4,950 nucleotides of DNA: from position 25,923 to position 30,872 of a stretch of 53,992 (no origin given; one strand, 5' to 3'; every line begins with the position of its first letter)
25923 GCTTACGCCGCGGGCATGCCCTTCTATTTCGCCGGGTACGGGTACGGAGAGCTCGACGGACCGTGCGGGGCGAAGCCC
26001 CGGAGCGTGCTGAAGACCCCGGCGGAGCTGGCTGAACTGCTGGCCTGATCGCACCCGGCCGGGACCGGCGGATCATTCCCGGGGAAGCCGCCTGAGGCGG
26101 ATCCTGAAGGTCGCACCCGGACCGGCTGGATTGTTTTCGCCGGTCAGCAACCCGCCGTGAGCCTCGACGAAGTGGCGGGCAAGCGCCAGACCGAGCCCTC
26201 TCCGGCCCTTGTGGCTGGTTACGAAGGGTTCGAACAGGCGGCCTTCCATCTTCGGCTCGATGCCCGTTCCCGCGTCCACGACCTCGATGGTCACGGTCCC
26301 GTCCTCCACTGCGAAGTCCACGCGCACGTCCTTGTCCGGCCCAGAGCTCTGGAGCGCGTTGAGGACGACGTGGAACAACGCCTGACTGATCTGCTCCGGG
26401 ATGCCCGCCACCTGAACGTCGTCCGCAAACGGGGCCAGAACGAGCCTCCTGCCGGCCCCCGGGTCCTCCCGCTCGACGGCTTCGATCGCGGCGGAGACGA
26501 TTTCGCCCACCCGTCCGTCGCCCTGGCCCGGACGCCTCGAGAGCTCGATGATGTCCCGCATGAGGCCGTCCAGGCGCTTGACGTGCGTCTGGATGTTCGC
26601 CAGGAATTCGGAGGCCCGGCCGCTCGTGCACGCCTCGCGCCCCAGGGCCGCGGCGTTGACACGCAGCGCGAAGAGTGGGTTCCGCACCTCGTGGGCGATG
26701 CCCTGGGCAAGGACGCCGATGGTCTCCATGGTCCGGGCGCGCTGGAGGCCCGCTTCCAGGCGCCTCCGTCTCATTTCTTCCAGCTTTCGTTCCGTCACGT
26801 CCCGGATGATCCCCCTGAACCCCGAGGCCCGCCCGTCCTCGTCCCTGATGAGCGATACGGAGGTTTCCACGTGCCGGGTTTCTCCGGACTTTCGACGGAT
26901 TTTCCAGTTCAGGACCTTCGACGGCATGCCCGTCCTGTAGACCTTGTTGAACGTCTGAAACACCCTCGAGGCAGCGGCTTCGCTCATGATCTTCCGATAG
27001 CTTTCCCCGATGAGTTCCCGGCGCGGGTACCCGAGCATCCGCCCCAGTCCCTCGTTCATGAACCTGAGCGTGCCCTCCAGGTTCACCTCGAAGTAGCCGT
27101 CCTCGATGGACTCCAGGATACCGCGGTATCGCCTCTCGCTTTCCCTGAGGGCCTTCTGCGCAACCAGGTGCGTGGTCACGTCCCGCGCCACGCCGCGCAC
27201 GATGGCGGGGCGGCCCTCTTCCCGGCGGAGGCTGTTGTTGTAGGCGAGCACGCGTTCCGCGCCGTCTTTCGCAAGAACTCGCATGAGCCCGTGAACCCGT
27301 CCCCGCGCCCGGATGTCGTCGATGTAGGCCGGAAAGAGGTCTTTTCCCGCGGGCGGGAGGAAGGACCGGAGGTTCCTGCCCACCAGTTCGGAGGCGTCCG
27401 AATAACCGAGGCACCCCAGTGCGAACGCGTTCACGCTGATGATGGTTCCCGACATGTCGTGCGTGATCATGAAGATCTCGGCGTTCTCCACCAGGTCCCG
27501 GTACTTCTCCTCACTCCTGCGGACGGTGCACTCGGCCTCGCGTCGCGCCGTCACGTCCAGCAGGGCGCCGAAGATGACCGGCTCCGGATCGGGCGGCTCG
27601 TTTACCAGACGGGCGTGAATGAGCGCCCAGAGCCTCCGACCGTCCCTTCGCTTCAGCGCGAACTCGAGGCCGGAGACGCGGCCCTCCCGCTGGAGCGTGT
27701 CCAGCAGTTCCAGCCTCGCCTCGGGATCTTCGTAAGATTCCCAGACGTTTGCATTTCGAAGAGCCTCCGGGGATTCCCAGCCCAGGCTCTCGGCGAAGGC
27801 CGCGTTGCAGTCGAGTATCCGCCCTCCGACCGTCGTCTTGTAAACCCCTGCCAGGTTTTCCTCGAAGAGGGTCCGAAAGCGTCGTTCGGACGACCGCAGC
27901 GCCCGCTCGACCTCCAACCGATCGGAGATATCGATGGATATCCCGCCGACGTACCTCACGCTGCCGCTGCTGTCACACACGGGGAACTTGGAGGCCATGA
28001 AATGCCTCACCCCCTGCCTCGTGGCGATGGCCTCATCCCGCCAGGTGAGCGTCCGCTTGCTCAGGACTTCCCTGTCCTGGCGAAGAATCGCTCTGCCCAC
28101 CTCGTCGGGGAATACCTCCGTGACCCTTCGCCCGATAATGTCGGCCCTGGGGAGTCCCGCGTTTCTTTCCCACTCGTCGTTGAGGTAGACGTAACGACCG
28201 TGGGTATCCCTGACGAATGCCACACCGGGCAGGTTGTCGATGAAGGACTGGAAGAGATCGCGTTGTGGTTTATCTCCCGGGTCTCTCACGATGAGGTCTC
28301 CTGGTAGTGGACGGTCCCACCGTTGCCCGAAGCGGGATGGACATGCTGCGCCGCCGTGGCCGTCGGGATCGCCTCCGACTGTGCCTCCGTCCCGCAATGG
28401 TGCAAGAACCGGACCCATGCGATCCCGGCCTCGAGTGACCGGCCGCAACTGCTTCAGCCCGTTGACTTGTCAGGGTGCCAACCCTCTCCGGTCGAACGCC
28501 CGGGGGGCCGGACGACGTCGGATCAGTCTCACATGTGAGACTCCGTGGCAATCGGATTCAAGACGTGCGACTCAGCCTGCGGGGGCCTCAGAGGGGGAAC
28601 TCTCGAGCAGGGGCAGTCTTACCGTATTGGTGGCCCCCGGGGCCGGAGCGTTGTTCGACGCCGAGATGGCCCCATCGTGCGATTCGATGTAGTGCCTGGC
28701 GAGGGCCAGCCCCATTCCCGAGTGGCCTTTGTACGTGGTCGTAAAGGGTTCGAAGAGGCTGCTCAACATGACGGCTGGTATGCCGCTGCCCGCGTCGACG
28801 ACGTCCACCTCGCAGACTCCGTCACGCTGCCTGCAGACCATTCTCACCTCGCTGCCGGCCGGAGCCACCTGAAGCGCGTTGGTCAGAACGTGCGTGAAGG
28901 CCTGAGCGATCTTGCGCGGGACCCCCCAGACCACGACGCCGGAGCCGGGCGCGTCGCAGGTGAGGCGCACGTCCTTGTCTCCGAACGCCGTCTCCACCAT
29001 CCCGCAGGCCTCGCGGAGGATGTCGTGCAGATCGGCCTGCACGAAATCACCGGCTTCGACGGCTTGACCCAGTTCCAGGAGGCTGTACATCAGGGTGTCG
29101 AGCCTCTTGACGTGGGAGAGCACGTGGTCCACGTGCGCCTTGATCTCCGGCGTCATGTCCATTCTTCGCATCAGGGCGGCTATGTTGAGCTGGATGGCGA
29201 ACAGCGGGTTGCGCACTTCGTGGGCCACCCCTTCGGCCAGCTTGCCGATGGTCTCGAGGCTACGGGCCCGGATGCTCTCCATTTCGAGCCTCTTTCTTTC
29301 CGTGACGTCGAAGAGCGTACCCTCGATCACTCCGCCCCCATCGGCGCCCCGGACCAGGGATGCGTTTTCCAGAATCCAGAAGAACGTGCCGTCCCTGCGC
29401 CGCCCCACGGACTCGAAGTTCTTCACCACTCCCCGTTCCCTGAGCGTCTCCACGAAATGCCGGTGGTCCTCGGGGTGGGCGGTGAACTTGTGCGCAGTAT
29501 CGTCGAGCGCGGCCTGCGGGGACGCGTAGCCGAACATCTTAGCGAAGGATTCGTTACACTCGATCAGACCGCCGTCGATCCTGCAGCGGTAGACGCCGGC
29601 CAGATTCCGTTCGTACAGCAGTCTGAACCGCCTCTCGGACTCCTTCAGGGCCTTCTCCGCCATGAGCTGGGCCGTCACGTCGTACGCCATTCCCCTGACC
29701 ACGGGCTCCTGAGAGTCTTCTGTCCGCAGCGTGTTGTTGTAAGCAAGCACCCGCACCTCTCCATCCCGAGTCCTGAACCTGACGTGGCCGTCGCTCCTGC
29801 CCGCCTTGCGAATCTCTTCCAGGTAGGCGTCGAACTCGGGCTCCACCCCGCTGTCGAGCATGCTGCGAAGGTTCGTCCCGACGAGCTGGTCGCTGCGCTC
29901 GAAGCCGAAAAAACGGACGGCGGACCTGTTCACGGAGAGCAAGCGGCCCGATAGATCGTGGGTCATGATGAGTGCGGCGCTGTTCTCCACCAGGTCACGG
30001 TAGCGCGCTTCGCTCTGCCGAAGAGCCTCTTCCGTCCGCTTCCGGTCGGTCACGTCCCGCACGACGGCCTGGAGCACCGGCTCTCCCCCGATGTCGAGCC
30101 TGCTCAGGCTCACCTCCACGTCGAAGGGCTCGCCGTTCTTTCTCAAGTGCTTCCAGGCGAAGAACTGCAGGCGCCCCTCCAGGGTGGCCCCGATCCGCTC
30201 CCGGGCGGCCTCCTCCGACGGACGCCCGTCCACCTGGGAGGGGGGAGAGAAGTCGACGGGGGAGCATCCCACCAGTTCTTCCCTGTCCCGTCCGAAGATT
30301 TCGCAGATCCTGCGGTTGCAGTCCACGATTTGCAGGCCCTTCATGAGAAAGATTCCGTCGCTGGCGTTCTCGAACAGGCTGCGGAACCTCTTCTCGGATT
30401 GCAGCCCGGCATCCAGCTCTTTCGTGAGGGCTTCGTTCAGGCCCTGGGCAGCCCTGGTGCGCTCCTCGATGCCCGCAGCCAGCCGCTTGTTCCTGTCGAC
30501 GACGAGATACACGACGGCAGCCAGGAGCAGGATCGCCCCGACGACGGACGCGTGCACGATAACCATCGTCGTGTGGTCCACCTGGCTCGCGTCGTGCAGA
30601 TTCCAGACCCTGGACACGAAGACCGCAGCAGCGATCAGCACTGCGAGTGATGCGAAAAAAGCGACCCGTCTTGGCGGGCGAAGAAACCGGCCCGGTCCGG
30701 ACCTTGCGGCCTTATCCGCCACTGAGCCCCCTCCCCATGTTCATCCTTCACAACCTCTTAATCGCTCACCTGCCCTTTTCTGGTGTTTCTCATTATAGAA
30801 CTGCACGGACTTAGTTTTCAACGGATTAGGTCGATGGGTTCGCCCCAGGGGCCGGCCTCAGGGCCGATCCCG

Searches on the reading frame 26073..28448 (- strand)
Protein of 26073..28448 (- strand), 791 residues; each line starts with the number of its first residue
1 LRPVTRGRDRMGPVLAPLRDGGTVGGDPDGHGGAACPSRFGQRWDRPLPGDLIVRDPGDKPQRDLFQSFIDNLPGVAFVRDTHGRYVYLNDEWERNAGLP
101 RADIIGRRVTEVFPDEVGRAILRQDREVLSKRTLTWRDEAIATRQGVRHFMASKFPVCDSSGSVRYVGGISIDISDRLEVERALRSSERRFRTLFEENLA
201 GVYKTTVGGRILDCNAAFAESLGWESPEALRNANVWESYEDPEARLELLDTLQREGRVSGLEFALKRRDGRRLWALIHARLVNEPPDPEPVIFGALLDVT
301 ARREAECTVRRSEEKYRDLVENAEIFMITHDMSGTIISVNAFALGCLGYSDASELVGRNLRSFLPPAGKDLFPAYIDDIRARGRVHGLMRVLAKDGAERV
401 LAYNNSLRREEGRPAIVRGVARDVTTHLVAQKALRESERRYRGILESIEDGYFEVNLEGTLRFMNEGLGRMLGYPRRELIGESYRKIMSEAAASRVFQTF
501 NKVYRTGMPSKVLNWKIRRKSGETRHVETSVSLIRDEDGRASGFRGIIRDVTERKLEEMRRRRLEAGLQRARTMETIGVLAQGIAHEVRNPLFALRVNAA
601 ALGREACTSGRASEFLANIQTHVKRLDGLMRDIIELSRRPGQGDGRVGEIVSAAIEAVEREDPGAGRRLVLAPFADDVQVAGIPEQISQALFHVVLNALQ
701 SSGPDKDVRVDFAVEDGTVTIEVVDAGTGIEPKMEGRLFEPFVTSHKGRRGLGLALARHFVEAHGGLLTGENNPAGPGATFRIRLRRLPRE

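Call 52: search_protein_families(library=pfam, proteins=[window:26073-28448:-], max_evalue=0.00001)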
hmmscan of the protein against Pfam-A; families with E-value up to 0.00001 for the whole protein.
window:26073-28448:- (791 aa): 7 families
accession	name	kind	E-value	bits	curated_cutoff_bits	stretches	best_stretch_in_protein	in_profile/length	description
PF08448.16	PAS_4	-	1.2e-46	158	23.1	2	71-177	2-108/110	PAS fold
PF13426.13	PAS_9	-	5.6e-45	152.3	27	3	450-553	2-103/103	PAS domain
PF00989.32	PAS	-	1.3e-40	138.4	22.6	2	440-551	2-113/113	PAS fold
PF08447.18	PAS_3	-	3.8e-22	78.8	25.6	1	463-548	3-89/89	PAS fold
PF13188.13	PAS_8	-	2.9e-21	75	21.8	0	439-487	1-50/65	PAS domain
PF02518.31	HATPase_c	-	3.8e-18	66.4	26.4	1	684-786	3-108/111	Histidine kinase-, DNA gyrase B-, and HSP90-like ATPase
PF00512.31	HisKA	-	1.3e-10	41.6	26.9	1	580-639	5-63/66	His Kinase A (phospho-acceptor) domain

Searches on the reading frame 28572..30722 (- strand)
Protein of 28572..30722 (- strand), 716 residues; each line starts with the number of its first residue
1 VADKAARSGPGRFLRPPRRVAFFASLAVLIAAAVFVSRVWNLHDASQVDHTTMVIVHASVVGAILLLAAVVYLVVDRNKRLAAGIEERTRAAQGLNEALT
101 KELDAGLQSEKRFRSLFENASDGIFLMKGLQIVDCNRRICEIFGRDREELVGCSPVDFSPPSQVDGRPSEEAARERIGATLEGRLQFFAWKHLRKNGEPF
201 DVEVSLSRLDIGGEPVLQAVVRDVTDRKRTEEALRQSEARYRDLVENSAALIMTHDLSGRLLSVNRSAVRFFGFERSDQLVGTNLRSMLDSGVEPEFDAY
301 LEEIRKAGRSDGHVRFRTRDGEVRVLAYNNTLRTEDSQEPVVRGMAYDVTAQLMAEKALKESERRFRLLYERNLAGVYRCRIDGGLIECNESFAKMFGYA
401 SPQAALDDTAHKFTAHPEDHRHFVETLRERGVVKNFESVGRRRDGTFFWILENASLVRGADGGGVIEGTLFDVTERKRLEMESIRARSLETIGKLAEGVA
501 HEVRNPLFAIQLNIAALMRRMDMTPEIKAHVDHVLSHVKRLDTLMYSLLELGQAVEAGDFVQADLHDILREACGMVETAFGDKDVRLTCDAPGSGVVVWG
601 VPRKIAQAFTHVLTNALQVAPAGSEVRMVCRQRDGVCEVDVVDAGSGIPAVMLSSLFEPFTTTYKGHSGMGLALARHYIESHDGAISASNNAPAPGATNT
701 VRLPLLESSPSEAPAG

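Call 52: search_protein_families(library=pfam, proteins=[window:28572-30722:-], max_evalue=0.00001)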
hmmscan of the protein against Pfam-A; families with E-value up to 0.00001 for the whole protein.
window:28572-30722:- (716 aa): 7 families
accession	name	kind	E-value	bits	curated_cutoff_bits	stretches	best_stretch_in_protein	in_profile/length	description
PF13426.13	PAS_9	-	2.8e-33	114.7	27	3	122-226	2-103/103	PAS domain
PF00989.32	PAS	-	3.3e-25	88.7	22.6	2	112-223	2-112/113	PAS fold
PF13188.13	PAS_8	-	3.6e-25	87.4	21.8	2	112-161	2-53/65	PAS domain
PF08448.16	PAS_4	-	4.6e-17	62.7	23.1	1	124-229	8-110/110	PAS fold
PF02518.31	HATPase_c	-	1e-16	61.8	26.4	1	601-705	2-109/111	Histidine kinase-, DNA gyrase B-, and HSP90-like ATPase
PF08447.18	PAS_3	-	2.9e-11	43.9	25.6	0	387-463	2-81/89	PAS fold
PF00512.31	HisKA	-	2.1e-08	34.5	26.9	1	493-553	3-62/66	His Kinase A (phospho-acceptor) domain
